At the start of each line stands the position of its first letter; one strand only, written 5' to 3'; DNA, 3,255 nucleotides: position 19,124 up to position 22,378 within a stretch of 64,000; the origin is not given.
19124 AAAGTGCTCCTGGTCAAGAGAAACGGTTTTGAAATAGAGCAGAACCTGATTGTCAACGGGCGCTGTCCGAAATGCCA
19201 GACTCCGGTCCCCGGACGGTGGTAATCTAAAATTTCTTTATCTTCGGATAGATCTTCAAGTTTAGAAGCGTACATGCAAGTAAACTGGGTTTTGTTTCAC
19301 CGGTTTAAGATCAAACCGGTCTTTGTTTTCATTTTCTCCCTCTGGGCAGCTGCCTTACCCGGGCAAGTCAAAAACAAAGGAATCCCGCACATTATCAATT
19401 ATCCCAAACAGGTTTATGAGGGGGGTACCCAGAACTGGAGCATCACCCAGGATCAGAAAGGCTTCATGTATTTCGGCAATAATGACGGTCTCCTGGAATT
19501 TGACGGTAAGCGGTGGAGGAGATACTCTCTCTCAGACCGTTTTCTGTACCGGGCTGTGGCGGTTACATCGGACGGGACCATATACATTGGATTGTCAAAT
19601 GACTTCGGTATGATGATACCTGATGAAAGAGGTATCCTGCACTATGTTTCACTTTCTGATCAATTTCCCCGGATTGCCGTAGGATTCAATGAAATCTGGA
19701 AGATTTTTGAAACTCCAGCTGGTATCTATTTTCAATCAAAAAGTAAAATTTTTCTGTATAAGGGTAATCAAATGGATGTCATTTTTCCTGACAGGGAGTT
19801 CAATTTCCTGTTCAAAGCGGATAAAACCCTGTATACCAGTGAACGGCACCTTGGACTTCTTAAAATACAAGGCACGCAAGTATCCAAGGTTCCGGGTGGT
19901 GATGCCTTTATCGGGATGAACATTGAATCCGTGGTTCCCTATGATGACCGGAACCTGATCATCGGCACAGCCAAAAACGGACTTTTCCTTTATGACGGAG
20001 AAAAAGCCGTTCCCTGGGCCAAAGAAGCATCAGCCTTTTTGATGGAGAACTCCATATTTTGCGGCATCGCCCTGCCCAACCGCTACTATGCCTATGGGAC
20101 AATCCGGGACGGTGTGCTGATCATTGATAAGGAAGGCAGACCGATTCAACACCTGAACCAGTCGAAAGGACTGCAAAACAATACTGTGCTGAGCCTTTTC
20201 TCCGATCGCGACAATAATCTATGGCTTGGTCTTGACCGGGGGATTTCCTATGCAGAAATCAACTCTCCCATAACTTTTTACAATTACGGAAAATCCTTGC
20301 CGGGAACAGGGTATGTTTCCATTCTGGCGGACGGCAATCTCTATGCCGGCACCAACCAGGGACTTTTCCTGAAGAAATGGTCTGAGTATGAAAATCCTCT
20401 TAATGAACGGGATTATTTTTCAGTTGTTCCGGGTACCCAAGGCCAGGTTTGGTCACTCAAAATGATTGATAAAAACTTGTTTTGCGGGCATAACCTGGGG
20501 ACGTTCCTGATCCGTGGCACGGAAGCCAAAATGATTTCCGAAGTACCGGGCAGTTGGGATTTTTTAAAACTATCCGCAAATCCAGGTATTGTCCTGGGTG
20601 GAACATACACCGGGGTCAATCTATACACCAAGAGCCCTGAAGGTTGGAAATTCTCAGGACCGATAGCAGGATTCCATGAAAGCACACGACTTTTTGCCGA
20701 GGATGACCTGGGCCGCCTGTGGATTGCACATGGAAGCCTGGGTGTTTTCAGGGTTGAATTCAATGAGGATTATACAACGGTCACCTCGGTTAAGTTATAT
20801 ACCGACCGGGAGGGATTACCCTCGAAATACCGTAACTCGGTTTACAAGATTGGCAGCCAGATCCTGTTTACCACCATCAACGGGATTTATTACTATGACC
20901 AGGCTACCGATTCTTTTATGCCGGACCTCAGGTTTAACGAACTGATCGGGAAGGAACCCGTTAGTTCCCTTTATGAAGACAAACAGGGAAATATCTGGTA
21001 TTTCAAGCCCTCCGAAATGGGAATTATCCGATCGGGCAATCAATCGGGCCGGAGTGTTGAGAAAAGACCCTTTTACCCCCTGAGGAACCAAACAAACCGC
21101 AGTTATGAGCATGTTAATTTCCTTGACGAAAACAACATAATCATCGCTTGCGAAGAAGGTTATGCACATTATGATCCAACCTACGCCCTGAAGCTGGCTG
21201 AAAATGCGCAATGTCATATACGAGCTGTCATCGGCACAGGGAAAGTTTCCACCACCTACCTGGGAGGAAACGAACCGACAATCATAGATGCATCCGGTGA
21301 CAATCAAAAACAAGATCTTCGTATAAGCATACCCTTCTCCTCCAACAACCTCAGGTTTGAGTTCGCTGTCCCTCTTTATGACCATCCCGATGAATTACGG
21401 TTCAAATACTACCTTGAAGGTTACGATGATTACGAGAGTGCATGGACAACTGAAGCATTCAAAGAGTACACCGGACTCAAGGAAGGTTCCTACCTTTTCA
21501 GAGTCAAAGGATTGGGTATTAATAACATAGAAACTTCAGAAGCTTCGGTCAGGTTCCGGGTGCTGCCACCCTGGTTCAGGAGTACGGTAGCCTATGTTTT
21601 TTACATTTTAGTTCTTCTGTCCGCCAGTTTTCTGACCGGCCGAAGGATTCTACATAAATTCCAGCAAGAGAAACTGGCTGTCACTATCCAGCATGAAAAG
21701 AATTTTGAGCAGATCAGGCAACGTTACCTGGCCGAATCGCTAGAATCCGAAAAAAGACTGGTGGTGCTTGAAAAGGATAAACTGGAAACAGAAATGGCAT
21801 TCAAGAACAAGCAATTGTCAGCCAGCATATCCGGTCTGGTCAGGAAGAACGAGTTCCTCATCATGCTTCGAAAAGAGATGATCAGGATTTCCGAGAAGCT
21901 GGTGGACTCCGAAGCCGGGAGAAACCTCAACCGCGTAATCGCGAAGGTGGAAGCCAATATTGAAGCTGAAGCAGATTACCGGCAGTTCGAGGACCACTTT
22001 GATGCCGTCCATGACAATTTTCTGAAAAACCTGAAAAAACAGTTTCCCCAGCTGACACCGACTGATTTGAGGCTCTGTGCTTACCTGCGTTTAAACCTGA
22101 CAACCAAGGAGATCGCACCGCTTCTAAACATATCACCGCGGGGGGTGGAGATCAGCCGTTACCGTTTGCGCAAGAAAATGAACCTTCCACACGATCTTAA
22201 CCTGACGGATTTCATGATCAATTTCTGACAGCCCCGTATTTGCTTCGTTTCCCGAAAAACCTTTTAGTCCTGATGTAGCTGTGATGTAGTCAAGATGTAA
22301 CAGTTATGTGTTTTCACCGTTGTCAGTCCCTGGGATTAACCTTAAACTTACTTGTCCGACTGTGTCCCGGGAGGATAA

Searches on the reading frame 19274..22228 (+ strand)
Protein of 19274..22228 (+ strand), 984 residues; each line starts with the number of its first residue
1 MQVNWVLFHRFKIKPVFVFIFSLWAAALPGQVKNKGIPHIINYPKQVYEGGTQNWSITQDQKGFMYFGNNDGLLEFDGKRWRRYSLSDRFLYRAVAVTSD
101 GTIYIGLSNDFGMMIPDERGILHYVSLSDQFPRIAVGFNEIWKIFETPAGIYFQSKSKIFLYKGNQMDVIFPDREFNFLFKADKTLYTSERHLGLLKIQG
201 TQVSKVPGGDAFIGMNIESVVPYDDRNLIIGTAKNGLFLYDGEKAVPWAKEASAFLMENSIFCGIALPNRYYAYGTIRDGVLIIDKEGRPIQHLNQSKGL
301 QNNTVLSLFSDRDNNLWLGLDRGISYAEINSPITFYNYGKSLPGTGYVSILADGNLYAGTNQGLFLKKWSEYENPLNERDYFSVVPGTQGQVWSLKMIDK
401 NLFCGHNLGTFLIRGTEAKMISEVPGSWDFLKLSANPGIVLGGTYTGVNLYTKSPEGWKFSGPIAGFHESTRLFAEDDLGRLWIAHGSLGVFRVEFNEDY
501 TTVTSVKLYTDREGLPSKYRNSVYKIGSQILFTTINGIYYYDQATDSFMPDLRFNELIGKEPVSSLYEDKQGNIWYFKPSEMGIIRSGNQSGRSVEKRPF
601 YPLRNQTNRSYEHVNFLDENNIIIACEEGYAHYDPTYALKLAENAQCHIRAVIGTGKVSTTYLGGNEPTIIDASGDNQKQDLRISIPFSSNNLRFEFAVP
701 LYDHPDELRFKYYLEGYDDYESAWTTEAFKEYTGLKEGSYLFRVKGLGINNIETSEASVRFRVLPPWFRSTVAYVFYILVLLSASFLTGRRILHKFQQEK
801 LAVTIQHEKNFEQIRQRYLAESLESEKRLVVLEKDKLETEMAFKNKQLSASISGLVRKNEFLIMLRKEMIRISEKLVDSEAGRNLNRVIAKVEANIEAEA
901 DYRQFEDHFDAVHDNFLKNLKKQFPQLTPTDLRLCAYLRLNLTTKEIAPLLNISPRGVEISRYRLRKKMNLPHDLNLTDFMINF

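Call 3: search_protein_families(library=pfam, proteins=[window:19274-22228:+], max_evalue=0.01)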
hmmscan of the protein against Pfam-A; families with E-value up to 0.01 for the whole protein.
window:19274-22228:+ (984 aa): 3 families
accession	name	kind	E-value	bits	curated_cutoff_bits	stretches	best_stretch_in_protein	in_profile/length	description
PF07494.17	Reg_prop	-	1e-15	56.2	20.4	1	299-319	1-21/24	Two component regulator propeller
PF07495.19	Y_Y_Y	-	2.5e-06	27.7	26.6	1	702-764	2-65/65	Y_Y_Y domain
PF00196.25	GerE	-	6e-06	26.2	23.5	1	927-980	3-56/57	Bacterial regulatory proteins, luxR family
